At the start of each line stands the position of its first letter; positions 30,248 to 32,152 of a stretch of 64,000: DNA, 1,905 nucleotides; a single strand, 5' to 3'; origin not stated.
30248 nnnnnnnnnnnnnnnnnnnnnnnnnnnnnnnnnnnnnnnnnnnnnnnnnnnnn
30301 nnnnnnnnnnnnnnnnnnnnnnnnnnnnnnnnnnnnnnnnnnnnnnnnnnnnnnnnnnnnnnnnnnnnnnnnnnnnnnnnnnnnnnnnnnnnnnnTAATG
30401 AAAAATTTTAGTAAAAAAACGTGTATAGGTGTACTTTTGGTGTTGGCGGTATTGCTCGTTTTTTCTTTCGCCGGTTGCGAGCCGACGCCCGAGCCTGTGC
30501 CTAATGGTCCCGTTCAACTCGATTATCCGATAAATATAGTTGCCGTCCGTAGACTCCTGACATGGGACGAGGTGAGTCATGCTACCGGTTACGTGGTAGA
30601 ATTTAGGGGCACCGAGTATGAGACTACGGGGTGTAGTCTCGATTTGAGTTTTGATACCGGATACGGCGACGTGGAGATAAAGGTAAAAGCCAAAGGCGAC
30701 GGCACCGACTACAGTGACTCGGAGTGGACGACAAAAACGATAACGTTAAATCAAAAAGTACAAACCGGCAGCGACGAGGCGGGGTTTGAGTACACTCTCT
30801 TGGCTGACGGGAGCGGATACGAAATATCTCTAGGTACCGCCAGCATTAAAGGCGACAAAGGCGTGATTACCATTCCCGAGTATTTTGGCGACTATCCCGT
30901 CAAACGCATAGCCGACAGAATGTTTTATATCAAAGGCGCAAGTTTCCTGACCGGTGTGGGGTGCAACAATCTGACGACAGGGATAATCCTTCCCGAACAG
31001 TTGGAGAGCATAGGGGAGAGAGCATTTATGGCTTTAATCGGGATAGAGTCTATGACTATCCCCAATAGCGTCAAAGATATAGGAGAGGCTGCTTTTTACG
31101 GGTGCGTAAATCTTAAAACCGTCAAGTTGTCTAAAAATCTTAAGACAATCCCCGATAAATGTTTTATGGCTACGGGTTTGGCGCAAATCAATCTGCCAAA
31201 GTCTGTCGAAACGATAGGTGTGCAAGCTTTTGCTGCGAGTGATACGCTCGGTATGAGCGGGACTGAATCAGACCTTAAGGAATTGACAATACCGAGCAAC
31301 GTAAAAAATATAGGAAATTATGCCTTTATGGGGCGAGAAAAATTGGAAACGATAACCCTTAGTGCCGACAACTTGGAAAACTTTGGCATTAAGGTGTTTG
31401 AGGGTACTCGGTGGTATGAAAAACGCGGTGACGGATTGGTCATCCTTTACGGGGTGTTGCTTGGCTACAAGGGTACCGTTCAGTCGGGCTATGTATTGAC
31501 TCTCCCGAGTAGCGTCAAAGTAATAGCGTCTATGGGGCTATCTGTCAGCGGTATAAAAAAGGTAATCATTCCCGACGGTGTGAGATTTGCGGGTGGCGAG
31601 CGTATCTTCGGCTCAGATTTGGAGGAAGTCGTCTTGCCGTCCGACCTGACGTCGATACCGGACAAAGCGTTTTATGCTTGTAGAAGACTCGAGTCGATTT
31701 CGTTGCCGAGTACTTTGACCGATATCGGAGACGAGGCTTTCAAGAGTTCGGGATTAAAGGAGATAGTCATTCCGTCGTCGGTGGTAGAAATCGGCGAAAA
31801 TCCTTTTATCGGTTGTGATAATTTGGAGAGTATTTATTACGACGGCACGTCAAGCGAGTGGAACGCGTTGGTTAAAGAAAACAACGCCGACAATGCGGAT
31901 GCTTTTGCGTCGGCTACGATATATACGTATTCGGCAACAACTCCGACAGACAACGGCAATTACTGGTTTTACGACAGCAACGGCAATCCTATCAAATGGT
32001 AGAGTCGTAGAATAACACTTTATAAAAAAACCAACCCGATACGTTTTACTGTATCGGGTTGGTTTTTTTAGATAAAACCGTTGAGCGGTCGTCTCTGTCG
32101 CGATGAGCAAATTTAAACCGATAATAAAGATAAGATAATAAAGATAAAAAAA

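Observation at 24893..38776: Uncharacterised two-gene surface cassette present in three dispersed copies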

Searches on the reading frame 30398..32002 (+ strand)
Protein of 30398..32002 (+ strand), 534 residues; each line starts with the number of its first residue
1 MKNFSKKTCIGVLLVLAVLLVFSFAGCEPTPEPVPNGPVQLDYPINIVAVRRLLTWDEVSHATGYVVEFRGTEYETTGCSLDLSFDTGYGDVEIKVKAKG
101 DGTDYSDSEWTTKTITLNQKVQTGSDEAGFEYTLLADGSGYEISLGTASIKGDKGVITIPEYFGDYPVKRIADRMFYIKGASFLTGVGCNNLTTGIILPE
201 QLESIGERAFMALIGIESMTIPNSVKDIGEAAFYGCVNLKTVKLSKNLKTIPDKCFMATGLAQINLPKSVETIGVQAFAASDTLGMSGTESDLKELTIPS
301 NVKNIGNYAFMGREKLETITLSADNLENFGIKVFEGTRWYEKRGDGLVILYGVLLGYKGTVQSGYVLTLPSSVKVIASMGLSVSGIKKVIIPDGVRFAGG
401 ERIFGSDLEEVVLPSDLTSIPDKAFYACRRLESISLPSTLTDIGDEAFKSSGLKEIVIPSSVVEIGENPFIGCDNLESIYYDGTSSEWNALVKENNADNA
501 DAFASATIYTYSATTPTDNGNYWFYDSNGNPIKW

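Call 3: search_protein_families(library=pfam, proteins=[window:30398-32002:+], max_evalue=1)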
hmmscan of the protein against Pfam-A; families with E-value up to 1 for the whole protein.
window:30398-32002:+ (534 aa): 4 families
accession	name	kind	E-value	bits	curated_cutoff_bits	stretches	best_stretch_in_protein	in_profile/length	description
PF13306.12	LRR_5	-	3.4e-56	189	27.7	3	189-281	11-101/127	BspA type Leucine rich repeat region (6 copies)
PF13855.12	LRR_8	-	5.3e-11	42.5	27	1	223-263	11-53/61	Leucine rich repeat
PF12799.13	LRR_4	-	0.007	17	27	0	223-252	11-40/44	Leucine Rich repeats (2 copies)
PF21158.3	flgK_1st_1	-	0.92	10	24.2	0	95-154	22-76/81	Flagellar hook-associated protein 1, D2-like domain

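Call 14: search_protein_families(library=ncbifam, proteins=[window:30398-32002:+], max_evalue=0.1)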
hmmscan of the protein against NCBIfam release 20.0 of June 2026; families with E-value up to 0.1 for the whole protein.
window:30398-32002:+ (534 aa): 2 families
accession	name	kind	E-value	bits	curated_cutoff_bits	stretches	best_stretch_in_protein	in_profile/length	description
NF047961.1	adhesin_HupY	equivalog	1.7e-27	95.9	1250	2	216-335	188-297/978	leucine-rich repeat adhesin HupY/LrrG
NF045861.1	glide_Gli349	exception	2e-11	41.3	1750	2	416-470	2687-2741/3169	gliding machinery surface structure protein Gli349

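Call 65: search_protein_families(library=padloc, proteins=[window:30398-32002:+], max_evalue=0.01)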
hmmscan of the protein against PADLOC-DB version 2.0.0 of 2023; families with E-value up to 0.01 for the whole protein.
window:30398-32002:+ (534 aa): 0 families

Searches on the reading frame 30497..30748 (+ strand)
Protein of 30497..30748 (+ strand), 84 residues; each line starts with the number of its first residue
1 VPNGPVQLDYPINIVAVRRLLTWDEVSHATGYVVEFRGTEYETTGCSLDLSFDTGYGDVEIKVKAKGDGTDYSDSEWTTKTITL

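Call 69: search_solved_structures(query=A7, max_evalue=10, show_alignments=2)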
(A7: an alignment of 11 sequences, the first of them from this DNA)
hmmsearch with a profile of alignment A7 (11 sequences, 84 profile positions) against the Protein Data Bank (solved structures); distinct sequences matched with E-value up to 10: 13.
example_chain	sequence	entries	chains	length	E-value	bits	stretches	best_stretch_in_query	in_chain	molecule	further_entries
7f7r_A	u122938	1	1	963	0.0097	19.4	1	6-68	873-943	GH31 alpha-N-acetylgalactosaminidase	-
6m76_A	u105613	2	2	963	0.0098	19.4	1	6-68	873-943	LPXTG-motif cell wall anchor domain protein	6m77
7f7q_A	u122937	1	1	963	0.0098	19.4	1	6-68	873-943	GH31 alpha-N-acetylgalactosaminidase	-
5t9a_A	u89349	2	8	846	0.25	14.8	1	6-79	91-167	Glycoside Hydrolase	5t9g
9vh4_C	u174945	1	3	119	0.31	14.5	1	55-82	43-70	nanobody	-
1wj3_A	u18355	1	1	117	0.35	14.4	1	18-78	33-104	KIAA1496 protein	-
9bpu_A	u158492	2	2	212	0.6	13.6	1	35-81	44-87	Interleukin-10 receptor subunit beta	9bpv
35ym_A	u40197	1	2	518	0.74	13.3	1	43-81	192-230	EfmM60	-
9cod_A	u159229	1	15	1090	0.79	13.2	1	34-83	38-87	SGNH hydrolase-type esterase domain-containing protein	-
6weo_0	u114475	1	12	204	0.81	13.2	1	36-81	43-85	Interleukin-10 receptor subunit beta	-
3lqm_A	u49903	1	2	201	1.8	12.1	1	36-81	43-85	Interleukin-10 receptor subunit beta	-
5t5w_A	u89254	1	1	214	1.8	12.1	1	35-81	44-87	Interleukin-10 receptor subunit beta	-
6x93_C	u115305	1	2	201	1.9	12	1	36-81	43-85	Interleukin-10 receptor subunit beta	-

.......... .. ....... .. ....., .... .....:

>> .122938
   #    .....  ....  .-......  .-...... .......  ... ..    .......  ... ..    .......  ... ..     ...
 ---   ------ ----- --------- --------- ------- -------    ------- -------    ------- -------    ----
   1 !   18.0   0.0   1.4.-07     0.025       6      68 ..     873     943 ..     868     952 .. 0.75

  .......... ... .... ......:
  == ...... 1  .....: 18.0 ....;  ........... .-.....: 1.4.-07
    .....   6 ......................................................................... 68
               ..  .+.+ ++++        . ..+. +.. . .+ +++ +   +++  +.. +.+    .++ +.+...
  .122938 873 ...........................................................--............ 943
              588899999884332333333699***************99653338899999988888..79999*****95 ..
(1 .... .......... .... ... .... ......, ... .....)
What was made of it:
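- On Fibronectin type III domain, for the B N-terminal domain: Weaker hits at E 0.3-2 include chains I know to be Fn3 (IL-10R beta, 1wj3) (call 69).
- Checked: The Fn3 assignment has only marginal support (call 69).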

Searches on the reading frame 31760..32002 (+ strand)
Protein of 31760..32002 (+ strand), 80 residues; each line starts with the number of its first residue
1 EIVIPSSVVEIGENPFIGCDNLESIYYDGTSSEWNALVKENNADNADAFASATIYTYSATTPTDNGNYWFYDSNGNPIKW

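Call 75: search_protein_families(library=pfam, proteins=[window:31760-32002:+], max_evalue=5)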
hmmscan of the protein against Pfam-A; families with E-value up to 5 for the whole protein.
window:31760-32002:+ (80 aa): 1 family
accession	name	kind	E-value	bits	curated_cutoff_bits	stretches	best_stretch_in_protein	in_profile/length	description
PF13306.12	LRR_5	-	0.0023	18.3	27.7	1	2-27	16-41/127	BspA type Leucine rich repeat region (6 copies)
